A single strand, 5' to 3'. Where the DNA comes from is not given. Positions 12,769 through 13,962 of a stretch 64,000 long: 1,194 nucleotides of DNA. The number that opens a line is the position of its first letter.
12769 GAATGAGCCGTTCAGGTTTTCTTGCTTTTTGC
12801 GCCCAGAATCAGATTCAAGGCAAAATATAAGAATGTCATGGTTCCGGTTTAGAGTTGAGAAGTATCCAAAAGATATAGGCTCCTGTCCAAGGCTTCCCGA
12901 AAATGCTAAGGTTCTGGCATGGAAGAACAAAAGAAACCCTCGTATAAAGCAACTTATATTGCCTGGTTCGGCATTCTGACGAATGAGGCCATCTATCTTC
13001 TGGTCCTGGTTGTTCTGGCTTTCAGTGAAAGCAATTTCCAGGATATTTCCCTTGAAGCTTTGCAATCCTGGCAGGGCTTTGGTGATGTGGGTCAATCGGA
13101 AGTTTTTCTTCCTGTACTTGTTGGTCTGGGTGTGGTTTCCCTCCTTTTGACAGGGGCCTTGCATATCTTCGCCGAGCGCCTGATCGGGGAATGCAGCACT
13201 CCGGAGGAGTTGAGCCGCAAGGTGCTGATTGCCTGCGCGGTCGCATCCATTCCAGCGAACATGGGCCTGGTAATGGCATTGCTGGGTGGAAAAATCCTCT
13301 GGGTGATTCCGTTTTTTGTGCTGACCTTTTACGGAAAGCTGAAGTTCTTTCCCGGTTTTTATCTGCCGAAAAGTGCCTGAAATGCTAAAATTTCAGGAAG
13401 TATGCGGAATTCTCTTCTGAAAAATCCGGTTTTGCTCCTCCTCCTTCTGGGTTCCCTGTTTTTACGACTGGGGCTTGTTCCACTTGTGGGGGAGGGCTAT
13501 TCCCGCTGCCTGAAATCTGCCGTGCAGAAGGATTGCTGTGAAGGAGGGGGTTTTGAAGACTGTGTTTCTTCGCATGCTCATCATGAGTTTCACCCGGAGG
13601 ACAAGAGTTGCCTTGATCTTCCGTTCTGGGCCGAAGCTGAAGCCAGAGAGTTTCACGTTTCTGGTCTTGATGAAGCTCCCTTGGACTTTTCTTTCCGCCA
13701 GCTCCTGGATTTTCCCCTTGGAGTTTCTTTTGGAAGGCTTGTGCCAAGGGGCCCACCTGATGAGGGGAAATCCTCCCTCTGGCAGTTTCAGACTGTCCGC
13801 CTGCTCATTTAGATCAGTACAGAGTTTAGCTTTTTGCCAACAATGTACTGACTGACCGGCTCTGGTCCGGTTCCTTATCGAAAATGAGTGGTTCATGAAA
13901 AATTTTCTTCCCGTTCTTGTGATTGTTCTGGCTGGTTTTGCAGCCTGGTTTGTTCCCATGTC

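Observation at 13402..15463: Two small secreted Cys/His-rich proteins upstream of an HME-RND pump that lacks an adjacent outer-membrane factor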

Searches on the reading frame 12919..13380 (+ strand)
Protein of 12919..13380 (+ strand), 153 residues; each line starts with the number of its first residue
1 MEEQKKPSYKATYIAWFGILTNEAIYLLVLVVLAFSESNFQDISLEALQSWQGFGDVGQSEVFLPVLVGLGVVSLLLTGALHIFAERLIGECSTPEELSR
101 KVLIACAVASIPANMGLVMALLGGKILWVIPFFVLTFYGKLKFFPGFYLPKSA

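Call 3: search_protein_families(library=pfam, proteins=[window:12919-13380:+], max_evalue=1)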
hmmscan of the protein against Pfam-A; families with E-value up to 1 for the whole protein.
window:12919-13380:+ (153 aa): 1 family
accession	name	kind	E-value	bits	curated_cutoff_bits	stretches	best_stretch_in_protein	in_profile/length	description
PF00487.30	FA_desaturase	-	0.69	10.1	29.7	1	57-139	94-175/253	Fatty acid desaturase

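Call 4: search_protein_families(library=ncbifam, proteins=[window:12919-13380:+], max_evalue=1)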
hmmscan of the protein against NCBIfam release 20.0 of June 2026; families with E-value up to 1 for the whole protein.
window:12919-13380:+ (153 aa): 0 families

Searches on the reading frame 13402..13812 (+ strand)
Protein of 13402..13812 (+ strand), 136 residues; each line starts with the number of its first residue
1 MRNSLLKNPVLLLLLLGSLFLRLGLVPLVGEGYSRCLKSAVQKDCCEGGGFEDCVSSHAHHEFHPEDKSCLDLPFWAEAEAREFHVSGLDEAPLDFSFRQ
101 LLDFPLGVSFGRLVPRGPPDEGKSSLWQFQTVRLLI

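Call 3: search_protein_families(library=pfam, proteins=[window:13402-13812:+], max_evalue=1)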
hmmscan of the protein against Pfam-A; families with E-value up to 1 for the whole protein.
window:13402-13812:+ (136 aa): 0 families

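Call 4: search_protein_families(library=ncbifam, proteins=[window:13402-13812:+], max_evalue=1)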
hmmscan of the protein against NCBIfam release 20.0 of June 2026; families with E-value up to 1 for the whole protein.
window:13402-13812:+ (136 aa): 0 families

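Call 8: find_homologous_proteins(query=window:13402-13812:+, max_evalue=0.01)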
Query window:13402-13812:+ (136 aa): 1 proteins with E <= 0.01 among 18 candidates.
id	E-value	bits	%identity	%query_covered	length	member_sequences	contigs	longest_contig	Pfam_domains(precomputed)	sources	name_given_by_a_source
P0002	1.3e-79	283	91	100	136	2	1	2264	-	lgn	-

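Call 27: find_homologous_proteins(query=A1, max_evalue=1)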
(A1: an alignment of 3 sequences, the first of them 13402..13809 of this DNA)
Query A1 (3 sequences) (136 aa, profile of the alignment): 2 proteins with E <= 1 among 385 candidates.
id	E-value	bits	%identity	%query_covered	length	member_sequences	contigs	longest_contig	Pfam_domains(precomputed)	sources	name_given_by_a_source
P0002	3.6e-72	259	91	100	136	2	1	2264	-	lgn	-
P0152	1.8e-50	188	57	5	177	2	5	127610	-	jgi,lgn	jgi:hypothetical protein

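Call 81: predict_structure(alignment_id=A4)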
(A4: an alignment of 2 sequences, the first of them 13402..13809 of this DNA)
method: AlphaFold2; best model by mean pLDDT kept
length: 136 residues; sequences in the alignment: 2
mean_pLDDT: 43.3   pTM: 0.21
mean pLDDT of the five models: 43.3, 41.5, 41.4, 38.9, 37.9
residues with pLDDT >= 90: 0; 70-90: 13; 50-70: 13; < 50: 110
segments of 3 or more residues with pLDDT < 50: 25-112, 118-136
pLDDT, mean of each block of 10 residues (from residue 1): 62 76 47 30 41 39 35 32 39 40 37 48 44 33
secondary structure, 60 per line:
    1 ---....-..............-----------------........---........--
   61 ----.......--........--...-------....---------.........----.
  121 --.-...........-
elements in order: H4-7 H9-22 H40-47 H51-58 H65-71 H74-81 E84-86 E94-97 E107-115 E125-135

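Call 86: search_dna_similar(query=window:13402-13809:+, collection=plasmids, mode=protein, max_evalue=0.1, max_rows=10)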
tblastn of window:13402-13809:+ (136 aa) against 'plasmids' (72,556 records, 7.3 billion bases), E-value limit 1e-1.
No match.
